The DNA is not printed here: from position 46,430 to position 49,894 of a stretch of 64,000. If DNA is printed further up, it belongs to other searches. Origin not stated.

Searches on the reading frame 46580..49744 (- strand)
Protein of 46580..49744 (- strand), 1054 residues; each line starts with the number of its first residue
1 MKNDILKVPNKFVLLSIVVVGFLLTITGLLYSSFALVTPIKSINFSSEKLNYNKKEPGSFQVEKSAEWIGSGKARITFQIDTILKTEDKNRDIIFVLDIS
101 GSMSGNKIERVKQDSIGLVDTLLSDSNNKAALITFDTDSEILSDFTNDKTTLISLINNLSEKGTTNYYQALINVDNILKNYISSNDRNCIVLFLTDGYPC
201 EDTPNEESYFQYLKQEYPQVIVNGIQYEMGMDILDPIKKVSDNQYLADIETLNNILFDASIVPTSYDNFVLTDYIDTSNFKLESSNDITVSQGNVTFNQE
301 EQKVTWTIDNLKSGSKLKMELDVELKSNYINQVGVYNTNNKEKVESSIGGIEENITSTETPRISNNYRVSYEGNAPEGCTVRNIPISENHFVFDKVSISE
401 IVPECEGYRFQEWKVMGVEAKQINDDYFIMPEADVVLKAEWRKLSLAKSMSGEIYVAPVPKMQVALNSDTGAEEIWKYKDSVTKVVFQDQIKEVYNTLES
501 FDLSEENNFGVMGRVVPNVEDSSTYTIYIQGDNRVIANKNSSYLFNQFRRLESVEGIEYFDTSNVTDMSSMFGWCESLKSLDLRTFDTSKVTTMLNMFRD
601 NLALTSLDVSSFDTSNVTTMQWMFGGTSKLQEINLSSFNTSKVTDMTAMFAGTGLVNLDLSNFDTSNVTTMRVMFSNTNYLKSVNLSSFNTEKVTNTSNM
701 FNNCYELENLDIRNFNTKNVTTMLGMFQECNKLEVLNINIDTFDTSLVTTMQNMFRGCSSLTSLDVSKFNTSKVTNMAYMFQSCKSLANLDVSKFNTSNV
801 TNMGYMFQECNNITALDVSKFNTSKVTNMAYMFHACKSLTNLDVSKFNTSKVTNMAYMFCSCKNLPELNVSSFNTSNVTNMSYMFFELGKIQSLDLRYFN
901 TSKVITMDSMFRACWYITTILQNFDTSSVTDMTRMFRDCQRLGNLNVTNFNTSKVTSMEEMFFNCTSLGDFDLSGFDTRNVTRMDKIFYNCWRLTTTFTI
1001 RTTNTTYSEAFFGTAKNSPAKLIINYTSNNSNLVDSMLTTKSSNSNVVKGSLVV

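Call 5: search_protein_families(library=pfam, proteins=[window:46580-49744:-])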
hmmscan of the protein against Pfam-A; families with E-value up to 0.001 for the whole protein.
window:46580-49744:- (1054 aa): 5 families
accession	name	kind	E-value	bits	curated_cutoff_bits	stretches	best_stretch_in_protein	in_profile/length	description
PF03382.20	DUF285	-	4.4e-103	339.9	25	5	735-839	12-113/120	Mycoplasma protein of unknown function, DUF285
PF13519.12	VWA_2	-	1e-15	58.7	27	1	93-197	1-106/107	von Willebrand factor type A domain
PF00092.34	VWA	-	7.2e-13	49.6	23.8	1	92-238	1-140/174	von Willebrand factor type A domain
PF18998.6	Flg_new_2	-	0.00011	22.5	23.6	0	406-443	33-71/73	Divergent InlB B-repeat domain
PF05762.20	VWA_CoxE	-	0.00015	21.7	26.4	1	87-205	53-167/222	VWA domain containing CoxE-like protein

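Call 7: find_encoding_contigs(protein=window:46580-49744:-, flank=3000, max_places=10)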
Protein window:46580-49744:- (1054 aa): 8 contigs read that carry it; 3 places shown.
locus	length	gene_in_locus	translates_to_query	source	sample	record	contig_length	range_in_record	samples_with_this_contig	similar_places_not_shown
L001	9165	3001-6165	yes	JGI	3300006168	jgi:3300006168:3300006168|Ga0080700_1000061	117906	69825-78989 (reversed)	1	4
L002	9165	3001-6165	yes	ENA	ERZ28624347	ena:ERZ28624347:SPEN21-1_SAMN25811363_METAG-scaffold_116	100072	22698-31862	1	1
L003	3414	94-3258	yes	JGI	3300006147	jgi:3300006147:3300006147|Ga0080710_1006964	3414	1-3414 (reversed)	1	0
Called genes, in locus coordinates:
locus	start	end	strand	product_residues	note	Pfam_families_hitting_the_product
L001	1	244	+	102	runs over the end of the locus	-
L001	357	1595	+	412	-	PF02491:SHS2_FTSA, PF14450:FtsA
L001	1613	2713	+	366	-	PF00091:Tubulin, PF12327:FtsZ_C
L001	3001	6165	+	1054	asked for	PF00092:VWA, PF13519:VWA_2, PF03382:DUF285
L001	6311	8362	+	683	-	PF01751:Toprim, PF01131:Topoisom_bac, PF01396:Zn_ribbon_Top1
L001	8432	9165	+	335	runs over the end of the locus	-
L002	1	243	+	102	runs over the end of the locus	-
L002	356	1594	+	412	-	PF02491:SHS2_FTSA, PF14450:FtsA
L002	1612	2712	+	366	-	PF00091:Tubulin, PF12327:FtsZ_C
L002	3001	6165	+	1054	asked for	PF00092:VWA, PF13519:VWA_2, PF03382:DUF285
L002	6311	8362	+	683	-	PF01751:Toprim, PF01131:Topoisom_bac, PF01396:Zn_ribbon_Top1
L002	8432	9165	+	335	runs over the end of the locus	-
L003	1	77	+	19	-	?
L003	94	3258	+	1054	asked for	PF00092:VWA, PF13519:VWA_2, PF03382:DUF285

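Call 11: find_related_loci(query=window:46580-49744:-, collection=genome_contigs, flank=4000)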
Query window:46580-49744:- (1054 aa) in genome_contigs; peptide patterns used: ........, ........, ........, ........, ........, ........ (x = any residue, [..] = any of these).
47 stretches matched a pattern; 4 encode a relative of the query (tblastn E <= 1e-3); 4 distinct loci.
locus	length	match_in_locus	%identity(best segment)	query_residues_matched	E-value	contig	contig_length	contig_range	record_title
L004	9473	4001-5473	48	8-499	1e-145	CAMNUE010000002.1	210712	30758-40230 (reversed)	MAG: uncultured bacterium isolate SRR19792995_bin.67_metawrap_v1.3_MAG genome assembly, contig: ERZ12290371_32, whole ge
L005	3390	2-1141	45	532-1050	1e-83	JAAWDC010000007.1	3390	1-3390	MAG: Bacilli bacterium isolate ABMPRH_183_0 k141_70096, whole genome shotgun sequence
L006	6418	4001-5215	35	545-989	4e-48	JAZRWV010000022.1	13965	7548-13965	MAG: Myxococcota bacterium isolate T1900044951_TA20190004.MAGScoT_cleanbin_000050 SGB_3670_k141_236369, whole genome sho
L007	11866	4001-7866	34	518-996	1e-41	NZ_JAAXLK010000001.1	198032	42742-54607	Levilactobacillus tujiorum strain HBUAS51241 Scaffold1, whole genome shotgun sequence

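Call 14: find_encoding_contigs(protein=L001:1613-2713:+, flank=4500, max_places=10)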
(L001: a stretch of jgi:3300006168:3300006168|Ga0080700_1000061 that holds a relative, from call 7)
Protein L001:1613-2713:+ (366 aa): 21 contigs read that carry it; 10 places shown.
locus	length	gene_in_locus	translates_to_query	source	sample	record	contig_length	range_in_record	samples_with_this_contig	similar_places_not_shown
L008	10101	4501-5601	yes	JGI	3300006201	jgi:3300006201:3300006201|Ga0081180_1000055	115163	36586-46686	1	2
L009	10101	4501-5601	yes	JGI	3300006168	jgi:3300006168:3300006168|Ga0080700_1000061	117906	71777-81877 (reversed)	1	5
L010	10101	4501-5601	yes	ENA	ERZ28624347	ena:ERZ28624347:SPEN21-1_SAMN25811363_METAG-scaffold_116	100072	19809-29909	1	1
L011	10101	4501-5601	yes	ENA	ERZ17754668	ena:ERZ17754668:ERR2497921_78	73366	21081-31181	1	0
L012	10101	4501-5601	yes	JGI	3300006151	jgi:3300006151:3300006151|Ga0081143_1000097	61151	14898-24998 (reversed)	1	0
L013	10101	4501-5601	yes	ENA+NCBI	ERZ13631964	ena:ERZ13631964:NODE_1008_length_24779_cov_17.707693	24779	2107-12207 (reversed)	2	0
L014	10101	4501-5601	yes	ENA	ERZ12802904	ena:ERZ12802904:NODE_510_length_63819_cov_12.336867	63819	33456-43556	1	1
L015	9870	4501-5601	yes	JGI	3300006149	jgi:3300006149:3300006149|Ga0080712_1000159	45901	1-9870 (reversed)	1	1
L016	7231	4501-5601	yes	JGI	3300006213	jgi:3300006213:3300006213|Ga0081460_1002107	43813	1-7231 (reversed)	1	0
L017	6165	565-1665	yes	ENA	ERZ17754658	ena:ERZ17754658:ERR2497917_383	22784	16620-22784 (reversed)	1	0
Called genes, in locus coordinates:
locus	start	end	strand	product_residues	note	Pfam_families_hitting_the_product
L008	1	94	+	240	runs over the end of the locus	PF20772:TACO1_YebC_N, PF01709:Transcrip_reg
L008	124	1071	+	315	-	PF00781:DAGK_cat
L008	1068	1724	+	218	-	PF02677:QueH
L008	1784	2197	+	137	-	-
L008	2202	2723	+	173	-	PF00753:Lactamase_B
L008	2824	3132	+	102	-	-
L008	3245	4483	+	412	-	PF02491:SHS2_FTSA, PF14450:FtsA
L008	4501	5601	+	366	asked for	PF00091:Tubulin, PF12327:FtsZ_C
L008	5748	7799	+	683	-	PF01751:Toprim, PF01131:Topoisom_bac, PF01396:Zn_ribbon_Top1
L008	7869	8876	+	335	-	-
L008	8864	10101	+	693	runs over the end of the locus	-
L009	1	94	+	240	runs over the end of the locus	PF20772:TACO1_YebC_N, PF01709:Transcrip_reg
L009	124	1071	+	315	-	PF00781:DAGK_cat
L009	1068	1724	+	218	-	PF02677:QueH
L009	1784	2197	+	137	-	-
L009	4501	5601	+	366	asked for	PF00091:Tubulin, PF12327:FtsZ_C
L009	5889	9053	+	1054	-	PF00092:VWA, PF13519:VWA_2, PF03382:DUF285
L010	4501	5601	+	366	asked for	PF00091:Tubulin, PF12327:FtsZ_C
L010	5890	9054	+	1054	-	PF00092:VWA, PF13519:VWA_2, PF03382:DUF285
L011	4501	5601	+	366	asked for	PF00091:Tubulin, PF12327:FtsZ_C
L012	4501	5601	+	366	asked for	PF00091:Tubulin, PF12327:FtsZ_C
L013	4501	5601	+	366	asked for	PF00091:Tubulin, PF12327:FtsZ_C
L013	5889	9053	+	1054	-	PF00092:VWA, PF13519:VWA_2, PF03382:DUF285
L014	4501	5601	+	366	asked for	PF00091:Tubulin, PF12327:FtsZ_C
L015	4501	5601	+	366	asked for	PF00091:Tubulin, PF12327:FtsZ_C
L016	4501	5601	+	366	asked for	PF00091:Tubulin, PF12327:FtsZ_C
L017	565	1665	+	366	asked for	PF00091:Tubulin, PF12327:FtsZ_C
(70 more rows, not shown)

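Call 22: find_homologous_proteins(query=window:46580-49744:-, max_evalue=1e-20)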
Query window:46580-49744:- (1054 aa): 882 proteins with E <= 1e-20 among 8000 candidates; the best 120 are listed.
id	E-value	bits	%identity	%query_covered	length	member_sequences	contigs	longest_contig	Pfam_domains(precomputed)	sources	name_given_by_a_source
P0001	0.0e+0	2314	100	100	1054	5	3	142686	PF03382.21,PF00092.35,PF13519.13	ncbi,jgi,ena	-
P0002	0.0e+0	2048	84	85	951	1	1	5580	PF03382.21,PF00092.35,PF13519.13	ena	-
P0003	0.0e+0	1408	54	100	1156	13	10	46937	PF03382.21,PF13519.13,PF23952.2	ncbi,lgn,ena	-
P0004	0.0e+0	1284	57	86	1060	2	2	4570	PF24048.2,PF03382.21,PF13519.13,PF12799.14,PF13855.13,PF23952.2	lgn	-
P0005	0.0e+0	1215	50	94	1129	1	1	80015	PF03382.21,PF13306.13,PF24758.2,PF00092.35,PF18998.7,PF13519.13,PF12799.14,PF13855.13,PF23952.2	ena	-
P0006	0.0e+0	1193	50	92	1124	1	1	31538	PF27784.1,PF24048.2,PF03382.21,PF24758.2,PF00092.35,PF13519.13,PF09325.16,PF12799.14,PF05762.21,PF13855.13,PF23952.2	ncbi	-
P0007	0.0e+0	1175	48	96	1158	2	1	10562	PF03382.21,PF24758.2,PF00092.35,PF13519.13,PF13855.13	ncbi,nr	ncbi:MAG: BspA family leucine-rich repeat surface protein [Bacilli bacterium]|nr:BspA family leucine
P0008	0.0e+0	1149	46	98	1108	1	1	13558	PF24048.2,PF03382.21,PF24758.2,PF00092.35,PF13519.13,PF13855.13,PF23952.2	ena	-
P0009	0.0e+0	1145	46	94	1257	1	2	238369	PF03382.21,PF13306.13,PF24758.2,PF00092.35,PF13519.13,PF12799.14,PF25013.1,PF13855.13,PF23952.2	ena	-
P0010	0.0e+0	1110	48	94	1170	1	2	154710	PF24048.2,PF03382.21,PF24758.2,PF00092.35,PF13519.13,PF13855.13,PF23952.2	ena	-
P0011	0.0e+0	1106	49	99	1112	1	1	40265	PF24048.2,PF03382.21,PF00092.35,PF13519.13,PF13855.13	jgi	-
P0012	0.0e+0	1105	42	93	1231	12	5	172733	PF24048.2,PF03382.21,PF00092.35,PF13519.13,PF12799.14,PF13855.13,PF23952.2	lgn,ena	-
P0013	0.0e+0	1096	43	96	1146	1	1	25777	PF03382.21,PF24758.2,PF00092.35,PF13519.13,PF13855.13,PF23952.2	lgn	-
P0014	0.0e+0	1095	49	99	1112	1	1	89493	PF27784.1,PF03382.21,PF00092.35,PF13519.13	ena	-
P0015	0.0e+0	1094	48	94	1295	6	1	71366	PF27784.1,PF03382.21,PF00092.35,PF13519.13,PF13855.13,PF23952.2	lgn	-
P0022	0.0e+0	1063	50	99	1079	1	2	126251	PF03382.21,PF24758.2,PF00092.35,PF13519.13,PF12799.14,PF13855.13,PF23952.2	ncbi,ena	-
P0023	0.0e+0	1061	49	99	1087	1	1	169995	PF03382.21,PF00092.35,PF13519.13,PF13855.13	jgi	-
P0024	0.0e+0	1054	50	95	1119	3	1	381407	PF03382.21,PF24758.2,PF00092.35,PF13519.13,PF12799.14,PF05762.21,PF13855.13,PF23952.2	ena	-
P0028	0.0e+0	1047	45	99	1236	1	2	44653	PF03382.21,PF00092.35,PF13519.13,PF13855.13,PF23952.2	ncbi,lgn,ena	-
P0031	0.0e+0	1038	52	94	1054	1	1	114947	PF27784.1,PF03382.21,PF00092.35,PF13519.13,PF12799.14,PF13855.13,PF23952.2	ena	-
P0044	7.9e-295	999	59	72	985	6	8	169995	PF03382.21,PF00092.35,PF13519.13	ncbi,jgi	-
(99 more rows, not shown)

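Call 23: find_encoding_contigs(protein=P0002, flank=1500, max_places=10)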
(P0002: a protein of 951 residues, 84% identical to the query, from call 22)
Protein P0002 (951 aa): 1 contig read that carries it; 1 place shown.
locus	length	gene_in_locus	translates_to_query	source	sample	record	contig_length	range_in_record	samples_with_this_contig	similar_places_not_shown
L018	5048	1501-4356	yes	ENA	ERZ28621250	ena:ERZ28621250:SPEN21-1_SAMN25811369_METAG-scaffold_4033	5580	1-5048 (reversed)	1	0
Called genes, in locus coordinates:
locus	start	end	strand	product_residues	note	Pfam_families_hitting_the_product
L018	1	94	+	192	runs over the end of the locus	-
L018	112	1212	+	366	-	PF00091:Tubulin, PF12327:FtsZ_C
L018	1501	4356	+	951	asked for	PF00092:VWA, PF13519:VWA_2, PF03382:DUF285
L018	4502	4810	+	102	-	-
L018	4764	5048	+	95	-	?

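Call 24: find_encoding_contigs(protein=P0003, flank=1500, max_places=10)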
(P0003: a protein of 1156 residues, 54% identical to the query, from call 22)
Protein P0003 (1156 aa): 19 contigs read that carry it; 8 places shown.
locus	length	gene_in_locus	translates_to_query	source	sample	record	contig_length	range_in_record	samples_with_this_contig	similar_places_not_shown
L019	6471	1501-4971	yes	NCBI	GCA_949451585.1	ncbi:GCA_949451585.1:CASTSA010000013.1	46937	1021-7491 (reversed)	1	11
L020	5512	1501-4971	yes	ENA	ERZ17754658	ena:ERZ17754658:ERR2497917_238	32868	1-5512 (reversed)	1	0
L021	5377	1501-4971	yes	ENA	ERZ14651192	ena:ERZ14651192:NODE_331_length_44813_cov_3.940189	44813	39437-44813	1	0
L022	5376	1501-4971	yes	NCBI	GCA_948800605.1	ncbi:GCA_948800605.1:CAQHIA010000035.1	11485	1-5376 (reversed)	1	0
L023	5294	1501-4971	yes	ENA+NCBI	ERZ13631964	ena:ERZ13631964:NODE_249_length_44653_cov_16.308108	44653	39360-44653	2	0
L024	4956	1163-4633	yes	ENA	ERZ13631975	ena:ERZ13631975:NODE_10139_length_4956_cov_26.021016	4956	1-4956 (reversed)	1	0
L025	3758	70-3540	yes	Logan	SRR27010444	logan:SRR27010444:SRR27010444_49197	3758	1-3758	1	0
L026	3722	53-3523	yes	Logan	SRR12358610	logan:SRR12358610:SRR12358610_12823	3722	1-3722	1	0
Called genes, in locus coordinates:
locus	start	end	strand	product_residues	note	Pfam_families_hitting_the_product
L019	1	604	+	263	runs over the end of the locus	PF03419:Peptidase_U4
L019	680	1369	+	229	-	PF04542:Sigma70_r2, PF04545:Sigma70_r4, PF01381:HTH_3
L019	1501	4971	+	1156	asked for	PF13519:VWA_2, PF03382:DUF285, PF23952:LRR_EndoS (faint), PF03382:DUF285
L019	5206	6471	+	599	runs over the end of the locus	PF07963:N_methyl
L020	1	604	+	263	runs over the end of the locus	PF03419:Peptidase_U4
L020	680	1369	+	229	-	PF04542:Sigma70_r2, PF04545:Sigma70_r4, PF01381:HTH_3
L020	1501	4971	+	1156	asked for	PF13519:VWA_2, PF03382:DUF285, PF23952:LRR_EndoS (faint), PF03382:DUF285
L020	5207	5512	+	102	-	?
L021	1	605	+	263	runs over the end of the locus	PF03419:Peptidase_U4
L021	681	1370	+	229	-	PF04542:Sigma70_r2, PF04545:Sigma70_r4, PF01381:HTH_3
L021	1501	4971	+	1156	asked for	PF13519:VWA_2, PF03382:DUF285, PF23952:LRR_EndoS (faint), PF03382:DUF285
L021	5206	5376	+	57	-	?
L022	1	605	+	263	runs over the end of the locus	PF03419:Peptidase_U4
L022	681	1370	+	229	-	PF04542:Sigma70_r2, PF04545:Sigma70_r4, PF01381:HTH_3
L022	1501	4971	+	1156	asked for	PF13519:VWA_2, PF03382:DUF285, PF23952:LRR_EndoS (faint), PF03382:DUF285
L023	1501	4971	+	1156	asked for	PF13519:VWA_2, PF03382:DUF285, PF23952:LRR_EndoS (faint), PF03382:DUF285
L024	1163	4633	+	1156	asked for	PF13519:VWA_2, PF03382:DUF285, PF23952:LRR_EndoS (faint), PF03382:DUF285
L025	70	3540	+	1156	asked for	PF13519:VWA_2, PF03382:DUF285, PF23952:LRR_EndoS (faint), PF03382:DUF285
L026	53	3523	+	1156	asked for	PF13519:VWA_2, PF03382:DUF285, PF23952:LRR_EndoS (faint), PF03382:DUF285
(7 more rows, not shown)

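Call 27: find_encoding_contigs(protein=P0044, flank=6000, max_places=10)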
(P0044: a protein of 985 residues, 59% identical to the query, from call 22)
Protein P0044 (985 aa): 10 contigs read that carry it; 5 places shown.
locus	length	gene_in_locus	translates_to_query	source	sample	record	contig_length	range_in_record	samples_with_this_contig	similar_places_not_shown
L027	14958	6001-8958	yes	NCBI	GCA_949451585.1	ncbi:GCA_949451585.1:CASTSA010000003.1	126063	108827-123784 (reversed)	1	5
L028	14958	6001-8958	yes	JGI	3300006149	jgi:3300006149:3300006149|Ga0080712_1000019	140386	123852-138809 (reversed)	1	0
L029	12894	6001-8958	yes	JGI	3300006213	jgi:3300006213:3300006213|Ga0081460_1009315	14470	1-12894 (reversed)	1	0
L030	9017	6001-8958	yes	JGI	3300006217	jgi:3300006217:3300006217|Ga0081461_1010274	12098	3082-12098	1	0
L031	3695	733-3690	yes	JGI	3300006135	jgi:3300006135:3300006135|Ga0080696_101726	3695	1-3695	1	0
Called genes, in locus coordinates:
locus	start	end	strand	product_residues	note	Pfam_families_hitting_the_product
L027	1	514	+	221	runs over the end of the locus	PF02223:Thymidylate_kin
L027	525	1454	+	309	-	-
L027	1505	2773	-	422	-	PF00437:T2SSE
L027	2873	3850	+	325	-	-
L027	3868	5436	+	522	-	PF12810:ALK_LTK_GRD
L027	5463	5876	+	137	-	PF03143:GTP_EFTU_D3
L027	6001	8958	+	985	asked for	PF00092:VWA, PF13519:VWA_2, PF03382:DUF285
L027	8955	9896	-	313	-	PF07670:Gate (weak)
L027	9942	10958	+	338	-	PF13180:PDZ_2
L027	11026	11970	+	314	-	-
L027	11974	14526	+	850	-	PF01624:MutS_I, PF05188:MutS_II, PF05192:MutS_III, PF05190:MutS_IV, PF00488:MutS_V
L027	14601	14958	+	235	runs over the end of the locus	-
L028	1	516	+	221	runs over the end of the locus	PF02223:Thymidylate_kin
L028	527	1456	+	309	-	-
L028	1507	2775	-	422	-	PF00437:T2SSE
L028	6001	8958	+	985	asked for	PF00092:VWA, PF13519:VWA_2, PF03382:DUF285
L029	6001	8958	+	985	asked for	PF00092:VWA, PF13519:VWA_2, PF03382:DUF285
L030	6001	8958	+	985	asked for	PF00092:VWA, PF13519:VWA_2, PF03382:DUF285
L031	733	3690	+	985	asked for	PF00092:VWA, PF13519:VWA_2, PF03382:DUF285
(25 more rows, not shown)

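Call 30: find_encoding_contigs(protein=P0028, flank=1200, max_places=10)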
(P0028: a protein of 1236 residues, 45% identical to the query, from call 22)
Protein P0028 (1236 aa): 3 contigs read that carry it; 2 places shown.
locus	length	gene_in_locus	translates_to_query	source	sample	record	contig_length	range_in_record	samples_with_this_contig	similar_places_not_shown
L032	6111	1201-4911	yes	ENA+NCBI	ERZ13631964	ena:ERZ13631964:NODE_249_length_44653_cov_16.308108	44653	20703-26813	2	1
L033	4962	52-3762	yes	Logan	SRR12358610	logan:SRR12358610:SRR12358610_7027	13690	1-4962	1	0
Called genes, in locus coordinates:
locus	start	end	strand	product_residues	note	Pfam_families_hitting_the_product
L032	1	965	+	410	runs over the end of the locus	PF00342:PGI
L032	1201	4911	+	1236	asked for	PF00092:VWA, PF13519:VWA_2, PF03382:DUF285, PF13855:LRR_8 (faint), PF23952:LRR_EndoS (faint), PF03382:DUF285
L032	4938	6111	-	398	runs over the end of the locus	-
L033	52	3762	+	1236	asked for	PF00092:VWA, PF13519:VWA_2, PF03382:DUF285, PF13855:LRR_8 (faint), PF23952:LRR_EndoS (faint), PF03382:DUF285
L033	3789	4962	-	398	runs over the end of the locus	-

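Call 31: find_encoding_contigs(protein=P0023, flank=1200, max_places=10)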
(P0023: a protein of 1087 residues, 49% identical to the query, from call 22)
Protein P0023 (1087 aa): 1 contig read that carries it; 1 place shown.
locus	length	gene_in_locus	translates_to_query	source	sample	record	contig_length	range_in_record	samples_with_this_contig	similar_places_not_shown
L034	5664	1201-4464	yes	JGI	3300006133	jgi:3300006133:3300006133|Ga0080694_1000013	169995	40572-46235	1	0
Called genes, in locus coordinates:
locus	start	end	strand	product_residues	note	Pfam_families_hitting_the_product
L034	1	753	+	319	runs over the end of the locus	PF07454:SpoIIP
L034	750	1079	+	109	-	-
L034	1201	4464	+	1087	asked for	PF00092:VWA, PF13519:VWA_2, PF03382:DUF285, PF13855:LRR_8 (faint), PF03382:DUF285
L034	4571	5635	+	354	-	PF02557:VanY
